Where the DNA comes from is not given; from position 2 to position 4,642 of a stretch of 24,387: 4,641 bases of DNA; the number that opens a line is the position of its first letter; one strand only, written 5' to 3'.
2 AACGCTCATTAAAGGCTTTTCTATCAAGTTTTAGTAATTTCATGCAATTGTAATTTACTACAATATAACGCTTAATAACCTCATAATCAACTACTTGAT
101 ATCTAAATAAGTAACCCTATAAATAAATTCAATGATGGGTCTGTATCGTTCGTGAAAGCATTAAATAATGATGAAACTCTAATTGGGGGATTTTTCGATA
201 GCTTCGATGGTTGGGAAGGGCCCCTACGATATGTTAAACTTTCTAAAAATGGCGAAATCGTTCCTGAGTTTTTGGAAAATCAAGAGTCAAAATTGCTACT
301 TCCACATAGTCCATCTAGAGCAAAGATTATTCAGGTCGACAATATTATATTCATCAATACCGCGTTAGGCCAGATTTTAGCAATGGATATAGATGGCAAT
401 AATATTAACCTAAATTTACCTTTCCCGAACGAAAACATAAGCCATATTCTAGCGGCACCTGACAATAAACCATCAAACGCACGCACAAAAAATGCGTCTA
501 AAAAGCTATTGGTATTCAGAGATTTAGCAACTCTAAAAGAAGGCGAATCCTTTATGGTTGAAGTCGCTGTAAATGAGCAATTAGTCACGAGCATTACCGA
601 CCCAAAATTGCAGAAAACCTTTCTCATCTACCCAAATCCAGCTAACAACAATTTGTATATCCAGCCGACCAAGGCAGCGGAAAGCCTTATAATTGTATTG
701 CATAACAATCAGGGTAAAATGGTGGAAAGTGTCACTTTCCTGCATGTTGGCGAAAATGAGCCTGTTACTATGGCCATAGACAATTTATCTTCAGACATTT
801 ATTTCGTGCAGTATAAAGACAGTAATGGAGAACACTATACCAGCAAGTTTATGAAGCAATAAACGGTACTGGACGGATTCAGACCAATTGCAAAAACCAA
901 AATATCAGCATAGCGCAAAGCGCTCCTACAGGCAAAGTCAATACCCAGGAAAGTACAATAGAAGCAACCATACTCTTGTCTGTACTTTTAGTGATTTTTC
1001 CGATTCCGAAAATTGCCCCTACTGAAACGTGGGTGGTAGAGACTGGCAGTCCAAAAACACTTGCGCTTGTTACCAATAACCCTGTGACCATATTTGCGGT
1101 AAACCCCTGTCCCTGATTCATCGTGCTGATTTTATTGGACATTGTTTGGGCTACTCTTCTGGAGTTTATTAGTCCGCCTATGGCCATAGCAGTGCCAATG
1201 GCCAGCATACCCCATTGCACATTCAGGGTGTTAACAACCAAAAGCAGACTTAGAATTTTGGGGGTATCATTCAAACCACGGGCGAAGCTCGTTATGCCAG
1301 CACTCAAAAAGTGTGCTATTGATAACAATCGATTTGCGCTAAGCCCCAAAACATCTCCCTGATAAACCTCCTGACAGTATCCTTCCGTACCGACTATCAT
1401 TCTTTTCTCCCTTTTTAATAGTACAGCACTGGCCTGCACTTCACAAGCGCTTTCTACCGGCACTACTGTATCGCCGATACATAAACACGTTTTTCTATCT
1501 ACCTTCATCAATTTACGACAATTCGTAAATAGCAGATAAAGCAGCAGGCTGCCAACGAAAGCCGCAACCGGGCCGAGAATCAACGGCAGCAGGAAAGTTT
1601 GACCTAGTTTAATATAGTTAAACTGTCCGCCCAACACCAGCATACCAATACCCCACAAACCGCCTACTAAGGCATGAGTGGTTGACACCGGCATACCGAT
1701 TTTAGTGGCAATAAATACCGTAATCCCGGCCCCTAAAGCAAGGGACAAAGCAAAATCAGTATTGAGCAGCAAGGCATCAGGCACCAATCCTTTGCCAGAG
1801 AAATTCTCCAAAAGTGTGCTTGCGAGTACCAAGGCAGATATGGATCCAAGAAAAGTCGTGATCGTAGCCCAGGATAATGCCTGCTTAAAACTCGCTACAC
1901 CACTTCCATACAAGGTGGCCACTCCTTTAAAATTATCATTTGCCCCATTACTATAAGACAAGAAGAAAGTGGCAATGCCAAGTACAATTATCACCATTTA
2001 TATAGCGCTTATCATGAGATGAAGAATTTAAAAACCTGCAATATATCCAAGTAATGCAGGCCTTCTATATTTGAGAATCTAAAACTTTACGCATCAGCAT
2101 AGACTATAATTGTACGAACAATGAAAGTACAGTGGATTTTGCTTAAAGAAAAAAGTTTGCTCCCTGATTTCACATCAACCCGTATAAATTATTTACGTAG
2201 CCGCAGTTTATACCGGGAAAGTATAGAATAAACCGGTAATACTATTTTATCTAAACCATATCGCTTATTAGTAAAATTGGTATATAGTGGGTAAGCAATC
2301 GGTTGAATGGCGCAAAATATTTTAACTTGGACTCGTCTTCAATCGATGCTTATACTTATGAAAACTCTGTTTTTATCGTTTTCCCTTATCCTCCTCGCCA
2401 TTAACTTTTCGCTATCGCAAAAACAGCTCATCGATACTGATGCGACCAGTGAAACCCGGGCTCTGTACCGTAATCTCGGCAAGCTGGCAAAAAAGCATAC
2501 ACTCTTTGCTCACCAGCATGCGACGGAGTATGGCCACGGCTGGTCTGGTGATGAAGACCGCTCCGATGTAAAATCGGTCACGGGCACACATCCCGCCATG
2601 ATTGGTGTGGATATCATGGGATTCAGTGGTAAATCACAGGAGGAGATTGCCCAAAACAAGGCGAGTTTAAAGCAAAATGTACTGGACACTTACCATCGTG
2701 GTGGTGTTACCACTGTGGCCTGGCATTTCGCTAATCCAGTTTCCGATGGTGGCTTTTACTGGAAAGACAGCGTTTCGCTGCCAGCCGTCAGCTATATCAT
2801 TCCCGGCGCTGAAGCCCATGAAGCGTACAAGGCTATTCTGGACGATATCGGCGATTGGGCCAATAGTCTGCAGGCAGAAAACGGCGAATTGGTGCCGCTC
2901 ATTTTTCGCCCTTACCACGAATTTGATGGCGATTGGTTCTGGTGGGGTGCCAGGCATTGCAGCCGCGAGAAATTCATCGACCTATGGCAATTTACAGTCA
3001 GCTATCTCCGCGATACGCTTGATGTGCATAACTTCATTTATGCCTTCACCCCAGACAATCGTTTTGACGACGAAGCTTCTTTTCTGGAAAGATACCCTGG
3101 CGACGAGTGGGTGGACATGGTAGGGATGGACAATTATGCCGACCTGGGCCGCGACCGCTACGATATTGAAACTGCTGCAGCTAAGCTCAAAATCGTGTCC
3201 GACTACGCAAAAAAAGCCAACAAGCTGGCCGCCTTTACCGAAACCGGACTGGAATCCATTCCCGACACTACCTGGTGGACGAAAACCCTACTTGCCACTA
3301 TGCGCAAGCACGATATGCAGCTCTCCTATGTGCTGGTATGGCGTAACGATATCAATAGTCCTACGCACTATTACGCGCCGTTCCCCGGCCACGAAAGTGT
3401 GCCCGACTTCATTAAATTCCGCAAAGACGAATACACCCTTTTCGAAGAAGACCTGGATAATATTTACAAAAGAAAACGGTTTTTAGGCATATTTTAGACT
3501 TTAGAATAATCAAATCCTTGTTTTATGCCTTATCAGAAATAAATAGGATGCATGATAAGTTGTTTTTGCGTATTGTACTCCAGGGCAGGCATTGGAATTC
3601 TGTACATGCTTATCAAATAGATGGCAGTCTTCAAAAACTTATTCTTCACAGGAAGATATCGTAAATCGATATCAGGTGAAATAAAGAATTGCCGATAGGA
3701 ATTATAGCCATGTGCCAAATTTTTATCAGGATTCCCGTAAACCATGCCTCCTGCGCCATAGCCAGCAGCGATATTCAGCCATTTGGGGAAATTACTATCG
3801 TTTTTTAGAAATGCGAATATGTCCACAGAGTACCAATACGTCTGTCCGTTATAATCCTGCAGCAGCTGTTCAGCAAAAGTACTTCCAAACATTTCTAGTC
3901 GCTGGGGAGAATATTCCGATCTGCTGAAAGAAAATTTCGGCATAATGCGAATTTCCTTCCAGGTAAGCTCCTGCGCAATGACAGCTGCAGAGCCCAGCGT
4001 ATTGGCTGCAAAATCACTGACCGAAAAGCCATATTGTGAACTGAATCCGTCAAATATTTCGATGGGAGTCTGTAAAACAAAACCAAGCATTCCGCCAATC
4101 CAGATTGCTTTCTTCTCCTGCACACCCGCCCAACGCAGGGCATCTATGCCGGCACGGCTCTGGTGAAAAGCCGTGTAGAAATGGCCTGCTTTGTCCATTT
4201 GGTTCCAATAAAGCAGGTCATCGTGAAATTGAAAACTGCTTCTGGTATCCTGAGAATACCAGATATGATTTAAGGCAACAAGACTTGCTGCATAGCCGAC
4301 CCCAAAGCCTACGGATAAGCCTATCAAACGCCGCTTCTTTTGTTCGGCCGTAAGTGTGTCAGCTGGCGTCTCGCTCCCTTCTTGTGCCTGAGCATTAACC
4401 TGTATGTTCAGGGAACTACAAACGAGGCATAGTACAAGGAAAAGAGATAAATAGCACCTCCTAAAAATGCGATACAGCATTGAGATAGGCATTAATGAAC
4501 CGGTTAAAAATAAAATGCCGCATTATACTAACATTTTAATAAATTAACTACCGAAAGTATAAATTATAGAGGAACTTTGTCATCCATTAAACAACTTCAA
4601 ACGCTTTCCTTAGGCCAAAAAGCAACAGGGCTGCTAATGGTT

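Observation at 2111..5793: Same dyad motif upstream of arsM and the PiT gene: a hidden two-gene arsenic/oxyanion regulon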

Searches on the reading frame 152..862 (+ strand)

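Call 4: search_protein_families(library=pfam, proteins=[window:152-862:+])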
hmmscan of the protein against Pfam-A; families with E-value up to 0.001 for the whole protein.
window:152-862:+ (236 aa): 2 families
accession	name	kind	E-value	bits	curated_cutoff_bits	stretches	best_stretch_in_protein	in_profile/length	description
PF18962.6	Por_Secre_tail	-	5.1e-10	39.9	27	1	159-233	1-73/75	Secretion system C-terminal sorting domain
PF11589.14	DUF3244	-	0.00039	20.8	25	1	164-224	27-86/96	Domain of unknown function (DUF3244)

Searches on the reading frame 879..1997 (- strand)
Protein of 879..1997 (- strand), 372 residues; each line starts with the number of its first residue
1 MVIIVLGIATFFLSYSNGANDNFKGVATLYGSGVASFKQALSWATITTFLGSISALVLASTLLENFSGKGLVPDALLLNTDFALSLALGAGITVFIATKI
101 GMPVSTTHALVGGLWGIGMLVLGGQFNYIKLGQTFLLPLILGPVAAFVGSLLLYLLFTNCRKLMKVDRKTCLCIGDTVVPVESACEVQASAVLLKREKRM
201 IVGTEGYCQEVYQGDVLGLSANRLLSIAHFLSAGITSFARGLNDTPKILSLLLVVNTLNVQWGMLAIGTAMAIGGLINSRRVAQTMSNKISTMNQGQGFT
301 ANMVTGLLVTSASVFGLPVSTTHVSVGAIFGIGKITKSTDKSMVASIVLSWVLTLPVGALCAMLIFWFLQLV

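Call 4: search_protein_families(library=pfam, proteins=[window:879-1997:-])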
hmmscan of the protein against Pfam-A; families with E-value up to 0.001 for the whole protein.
window:879-1997:- (372 aa): 1 family
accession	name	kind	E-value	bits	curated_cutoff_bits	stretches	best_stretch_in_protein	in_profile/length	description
PF01384.25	PHO4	-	1.9e-62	211.7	33.7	1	17-362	1-350/350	Phosphate transporter family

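Call 18: find_related_loci(query=window:879-1997:-, collection=metagenome_contigs, flank=5000)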
Query window:879-1997:- (372 aa) in metagenome_contigs; peptide patterns used: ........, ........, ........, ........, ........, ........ (x = any residue, [..] = any of these).
600 stretches matched a pattern (row limit reached: there are more); 583 encode a relative of the query (tblastn E <= 1e-3); the best 80 are kept; 80 distinct loci.
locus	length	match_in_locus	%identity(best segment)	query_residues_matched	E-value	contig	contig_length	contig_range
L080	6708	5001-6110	56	1-369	6e-145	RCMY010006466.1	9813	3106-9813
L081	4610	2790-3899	57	1-369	2e-147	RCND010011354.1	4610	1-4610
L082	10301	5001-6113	56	1-370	2e-141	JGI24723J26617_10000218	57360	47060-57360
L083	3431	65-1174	56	1-369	5e-146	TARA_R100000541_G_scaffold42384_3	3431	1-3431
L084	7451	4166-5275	55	1-369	2e-137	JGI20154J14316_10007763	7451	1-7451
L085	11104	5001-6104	56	1-372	1e-138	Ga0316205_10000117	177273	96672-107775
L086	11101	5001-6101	56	5-370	1e-136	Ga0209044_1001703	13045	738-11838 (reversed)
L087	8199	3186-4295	56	1-369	1e-135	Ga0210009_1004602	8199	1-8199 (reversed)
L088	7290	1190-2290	55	1-370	3e-135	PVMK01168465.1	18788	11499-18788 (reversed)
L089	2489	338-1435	56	1-370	6e-143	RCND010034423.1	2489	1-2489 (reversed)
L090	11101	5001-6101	55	1-370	1e-134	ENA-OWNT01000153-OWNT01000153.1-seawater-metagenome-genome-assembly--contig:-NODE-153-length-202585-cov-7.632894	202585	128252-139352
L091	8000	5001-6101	56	1-370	7e-135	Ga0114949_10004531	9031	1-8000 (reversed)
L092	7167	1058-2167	55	1-369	4e-133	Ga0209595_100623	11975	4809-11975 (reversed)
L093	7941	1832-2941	54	1-372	5e-133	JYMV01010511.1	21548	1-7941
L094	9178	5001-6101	56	1-370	4e-132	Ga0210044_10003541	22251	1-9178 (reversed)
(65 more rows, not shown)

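Call 22: search_protein_families(library=ncbifam, proteins=[window:879-1997:-, L090:629-958:+, L090:973-2037:+, L090:2059-2562:+, L090:2486-3181:+, L090:3178-3990:+, L090:6208-7005:+])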
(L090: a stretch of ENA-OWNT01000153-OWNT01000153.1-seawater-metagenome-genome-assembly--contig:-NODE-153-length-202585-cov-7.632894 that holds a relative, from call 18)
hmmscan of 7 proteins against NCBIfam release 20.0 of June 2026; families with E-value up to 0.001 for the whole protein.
window:879-1997:- (372 aa): 2 families
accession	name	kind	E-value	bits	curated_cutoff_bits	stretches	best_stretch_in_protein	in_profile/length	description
NF053884.1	SulfPermCysPBac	equivalog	1.8e-22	79.7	400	2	229-361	172-306/354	sulfate permease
NF033774.1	phos_trans_PitA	exception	7.3e-17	61.2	800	1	261-368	383-493/498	inorganic phosphate transporter PitA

L090:629-958:+ (109 aa): 7 families
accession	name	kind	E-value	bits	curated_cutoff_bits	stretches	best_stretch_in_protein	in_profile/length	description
TIGR04169.1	perox_w_seleSAM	hypoth_equivalog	5.2e-57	190.6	120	1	2-107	2-107/109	arsenosugar biosynthesis-associated peroxidase-like protein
TIGR00778.1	ahpD_dom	domain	5.2e-14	51.5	27.8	1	37-86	1-50/51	alkylhydroperoxidase AhpD family core domain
NF041537.1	ArsM_AhpD_UU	exception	1.8e-06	27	510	1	24-95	266-335/345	arsenite methyltransferase/AhpD domain selenoprotein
TIGR01926.1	peroxid_rel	subfamily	7.9e-06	25.8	81.8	1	25-66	45-88/178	peroxidase-related enzyme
NF041047.1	GSU3128_fam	equivalog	4e-05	23.6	110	1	37-92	15-70/84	GSU3128 family (seleno)protein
TIGR00777.1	ahpD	subfamily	7.1e-05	22.7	191.95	1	45-92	118-165/177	alkylhydroperoxidase, AhpD family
NF045649.1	2X_seleno_MduS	exception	0.00099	18.2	380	0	24-89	236-301/338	methyltransferase domain-containing selenoprotein MduS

L090:973-2037:+ (354 aa): 30 families (the best 25 are shown)
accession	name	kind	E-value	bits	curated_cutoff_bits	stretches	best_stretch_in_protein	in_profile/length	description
TIGR04167.1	rSAM_SeCys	equivalog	1.1e-130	435.3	300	1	51-353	2-303/303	arsenosugar biosynthesis radical SAM (seleno)protein ArsS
NF045574.1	sacti_mat_StsB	exception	1.1e-12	47.5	625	1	61-198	100-232/466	StsB family radical SAM/SPASM domain sactipeptide maturase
NF050035.1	rSAM_WgK_link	exception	3e-09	36.3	650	1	58-204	10-151/367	radical SAM/SPASM peptide maturase WgkB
TIGR04055.1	rSAM_NirJ2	equivalog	1.1e-08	35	500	1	61-198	4-137/326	putative heme d1 biosynthesis radical SAM protein NirJ2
TIGR02668.1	moaA_archaeal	equivalog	1.1e-08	34.4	325.25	1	56-143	9-97/303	GTP 3',8-cyclase MoaA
TIGR03978.1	rSAM_paired_1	equivalog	7.4e-08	31.6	370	1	25-167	54-198/466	His-Xaa-Ser system radical SAM maturase HxsB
TIGR03962.1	mycofact_rSAM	equivalog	3.9e-07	29.6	265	1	60-199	15-149/339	mycofactocin radical SAM maturase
TIGR04347.1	pseudo_SAM_Halo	equivalog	4.6e-07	29.4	525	1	55-199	36-176/390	TIGR04347 family pseudo-SAM/SPASM protein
TIGR02666.1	moaA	equivalog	1e-06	28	284.05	1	56-136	9-96/336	GTP 3',8-cyclase MoaA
NF012164.0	AlbA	equivalog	1.3e-06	27.1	850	1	60-198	116-251/442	subtilosin maturase AlbA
NF001199.0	PRK00164.2-1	equivalog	1.8e-06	27.3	231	1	56-144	11-100/308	GTP 3',8-cyclase MoaA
TIGR03470.1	HpnH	equivalog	2.3e-06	26.8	225.05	1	40-199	17-163/318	adenosyl-hopene transferase HpnH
TIGR04053.2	TIGR04053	equivalog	3.3e-06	26.6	395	1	66-199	17-150/366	TIGR04053 family radical SAM/SPASM domain-containing protein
NF045646.2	rSAM_Se_TrsS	equivalog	3.8e-06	25.7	490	1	61-150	90-180/441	radical SAM (seleno)protein TrsS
TIGR04054.1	rSAM_NirJ1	equivalog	6.5e-06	25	650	1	55-198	34-173/387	putative heme d1 biosynthesis radical SAM protein NirJ1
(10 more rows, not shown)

L090:2059-2562:+ (167 aa): 13 families
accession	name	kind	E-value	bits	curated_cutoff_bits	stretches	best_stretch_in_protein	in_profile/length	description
NF045521.1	rhoda_near_glyco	subfamily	1.3e-59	200.1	145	1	20-166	2-144/144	rhodanese homology domain-containing protein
NF006444.0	PRK08762.1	equivalog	3.2e-19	68.8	449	1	31-148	10-125/387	molybdopterin-synthase adenylyltransferase MoeB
NF005902.0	PRK07878.1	equivalog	9.4e-15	54.4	647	1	38-132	289-383/392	adenylyltransferase/sulfurtransferase MoeZ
NF041203.1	rhodanese_LYCAU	equivalog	5.4e-12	45.5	115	1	28-137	13-123/126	rhodanese-related (seleno)protein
NF001133.1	PRK00142.1-1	equivalog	4.7e-11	42.7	170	1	33-132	103-205/229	oxygen-dependent tRNA uridine(34) hydroxylase TrhO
NF005646.0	PRK07411.1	equivalog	7.3e-11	41.8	633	1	30-134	276-383/390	molybdopterin-synthase adenylyltransferase MoeB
NF007627.0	PRK10287.1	equivalog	4.5e-06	26.8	102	1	53-127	22-94/104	thiosulfate sulfurtransferase PspE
TIGR02981.1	phageshock_pspE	exception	5.9e-06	26.5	126.3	1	52-127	19-92/101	thiosulfate sulfurtransferase PspE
NF003703.0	PRK05320.1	equivalog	6.7e-06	25.9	331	1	51-130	131-213/280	sulfurtransferase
NF045694.1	seleno_TsoB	exception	1.2e-05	23.6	805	1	35-149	43-168/572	rhodanese/DsbD fusion-like selenoprotein TsoB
NF004111.0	PRK05600.1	equivalog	2.5e-05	23.6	437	1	39-127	274-368/371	ThiF family adenylyltransferase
NF001195.0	PRK00162.1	equivalog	5.5e-05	23.4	102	1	37-138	6-104/108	thiosulfate sulfurtransferase GlpE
NF033833.0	rhodan_ChrE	equivalog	5.6e-05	23.1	120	1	44-139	12-106/108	rhodanese family chromate resistance protein ChrE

L090:2486-3181:+ (231 aa): 2 families
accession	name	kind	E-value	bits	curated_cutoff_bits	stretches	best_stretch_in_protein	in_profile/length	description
TIGR04282.1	glyco_like_cofC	hypoth_equivalog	1.5e-62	210.7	134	1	29-212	1-189/189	TIGR04282 family arsenosugar biosynthesis glycosyltransferase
TIGR03552.1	F420_cofC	equivalog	8.9e-09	35.2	105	1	38-215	9-187/196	2-phospho-L-lactate guanylyltransferase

L090:3178-3990:+ (270 aa): 11 families
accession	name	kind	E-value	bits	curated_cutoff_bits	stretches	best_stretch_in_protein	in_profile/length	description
NF006054.0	PRK08202.1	equivalog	6.1e-98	327.7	218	1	2-269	5-273/274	purine-nucleoside phosphorylase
TIGR01700.1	PNPH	equivalog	2.2e-86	289.3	293.35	1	22-267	2-248/249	purine nucleoside phosphorylase I, inosine and guanosine-specific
TIGR01697.1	PNPH-PUNA-XAPA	subfamily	1.1e-85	286.9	197.1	1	22-267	2-246/247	inosine/guanosine/xanthosine phosphorylase family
TIGR01698.1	PUNP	equivalog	1.7e-62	211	302.6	1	22-267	2-244/245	purine-nucleoside phosphorylase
TIGR01699.1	XAPA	equivalog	9.7e-53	179.3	370.9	1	24-236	4-216/248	xanthosine phosphorylase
TIGR01694.1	MTAP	equivalog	1.1e-23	83.9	274.85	1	60-268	32-239/240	S-methyl-5'-thioadenosine phosphorylase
NF006334.0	PRK08564.1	equivalog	1.4e-20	73.6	382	1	61-268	41-248/267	S-methyl-5'-thioadenosine phosphorylase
NF006599.0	PRK09136.1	equivalog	1.9e-19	69.9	223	1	59-255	33-232/247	S-methyl-5'-thioinosine phosphorylase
NF006492.0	PRK08931.1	equivalog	1e-14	54.7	437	1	61-255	37-232/291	S-methyl-5'-thioadenosine phosphorylase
NF005876.0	PRK07823.1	equivalog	7.5e-13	48.2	306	1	63-252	40-227/267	S-methyl-5'-thioadenosine phosphorylase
NF005657.0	PRK07432.1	equivalog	1.1e-11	44.4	453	1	22-239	6-220/291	S-methyl-5'-thioadenosine phosphorylase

L090:6208-7005:+ (265 aa): 0 families

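Call 40: find_homologous_proteins(query=window:879-1997:-)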
Query window:879-1997:- (372 aa): 7998 proteins with E <= 0.001 among 8000 candidates; the best 120 are listed.
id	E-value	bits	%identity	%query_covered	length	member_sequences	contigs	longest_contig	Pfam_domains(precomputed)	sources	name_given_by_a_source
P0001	1.0e-230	783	100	100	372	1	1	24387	PF01384.26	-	-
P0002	5.2e-137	475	57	99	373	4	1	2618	PF01384.26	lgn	-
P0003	5.4e-137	475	58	99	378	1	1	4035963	PF01384.26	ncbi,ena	-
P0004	1.7e-136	473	58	99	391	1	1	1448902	PF01384.26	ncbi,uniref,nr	ncbi:inorganic phosphate transporter [Fulvivirgaceae bacterium BMA10]|uniref:Phosphate transporter n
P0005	4.6e-136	472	59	99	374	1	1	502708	PF01384.26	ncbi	-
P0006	6.5e-136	471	59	99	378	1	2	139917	PF01384.26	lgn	-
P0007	9.4e-136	471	58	99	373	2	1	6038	PF01384.26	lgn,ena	-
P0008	9.9e-136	471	57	99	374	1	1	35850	PF01384.26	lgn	-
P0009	1.5e-135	470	56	99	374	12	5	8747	PF01384.26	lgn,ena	-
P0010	3.1e-135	469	57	99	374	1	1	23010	PF01384.26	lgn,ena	-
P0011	3.5e-135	469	58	99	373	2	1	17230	PF01384.26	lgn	-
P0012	4.5e-135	469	57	99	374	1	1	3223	PF01384.26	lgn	-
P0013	4.7e-135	469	56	99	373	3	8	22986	PF01384.26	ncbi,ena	-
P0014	4.9e-135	468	57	100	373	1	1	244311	PF01384.26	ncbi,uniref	ncbi:anion permease [Winogradskyella sp. A3E31]|uniref:inorganic phosphate transporter n=1 Tax=Winog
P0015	1.6e-134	467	57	99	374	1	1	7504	PF01384.26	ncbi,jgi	-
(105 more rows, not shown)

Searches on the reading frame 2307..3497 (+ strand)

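Call 4: search_protein_families(library=pfam, proteins=[window:2307-3497:+])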
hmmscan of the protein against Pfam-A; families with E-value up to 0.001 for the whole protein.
window:2307-3497:+ (396 aa): 1 family
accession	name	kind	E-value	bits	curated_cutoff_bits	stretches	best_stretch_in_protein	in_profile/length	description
PF02156.21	Glyco_hydro_26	-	3.9e-51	174.7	20.2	1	43-312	2-258/311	Glycosyl hydrolase family 26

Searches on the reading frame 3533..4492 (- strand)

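Call 4: search_protein_families(library=pfam, proteins=[window:3533-4492:-])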
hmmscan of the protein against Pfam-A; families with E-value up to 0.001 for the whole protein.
window:3533-4492:- (319 aa): 1 family
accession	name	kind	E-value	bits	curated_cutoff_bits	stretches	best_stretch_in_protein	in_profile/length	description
PF10043.14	DUF2279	-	1.4e-11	45.4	28.6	1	99-170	14-85/91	Predicted periplasmic lipoprotein (DUF2279)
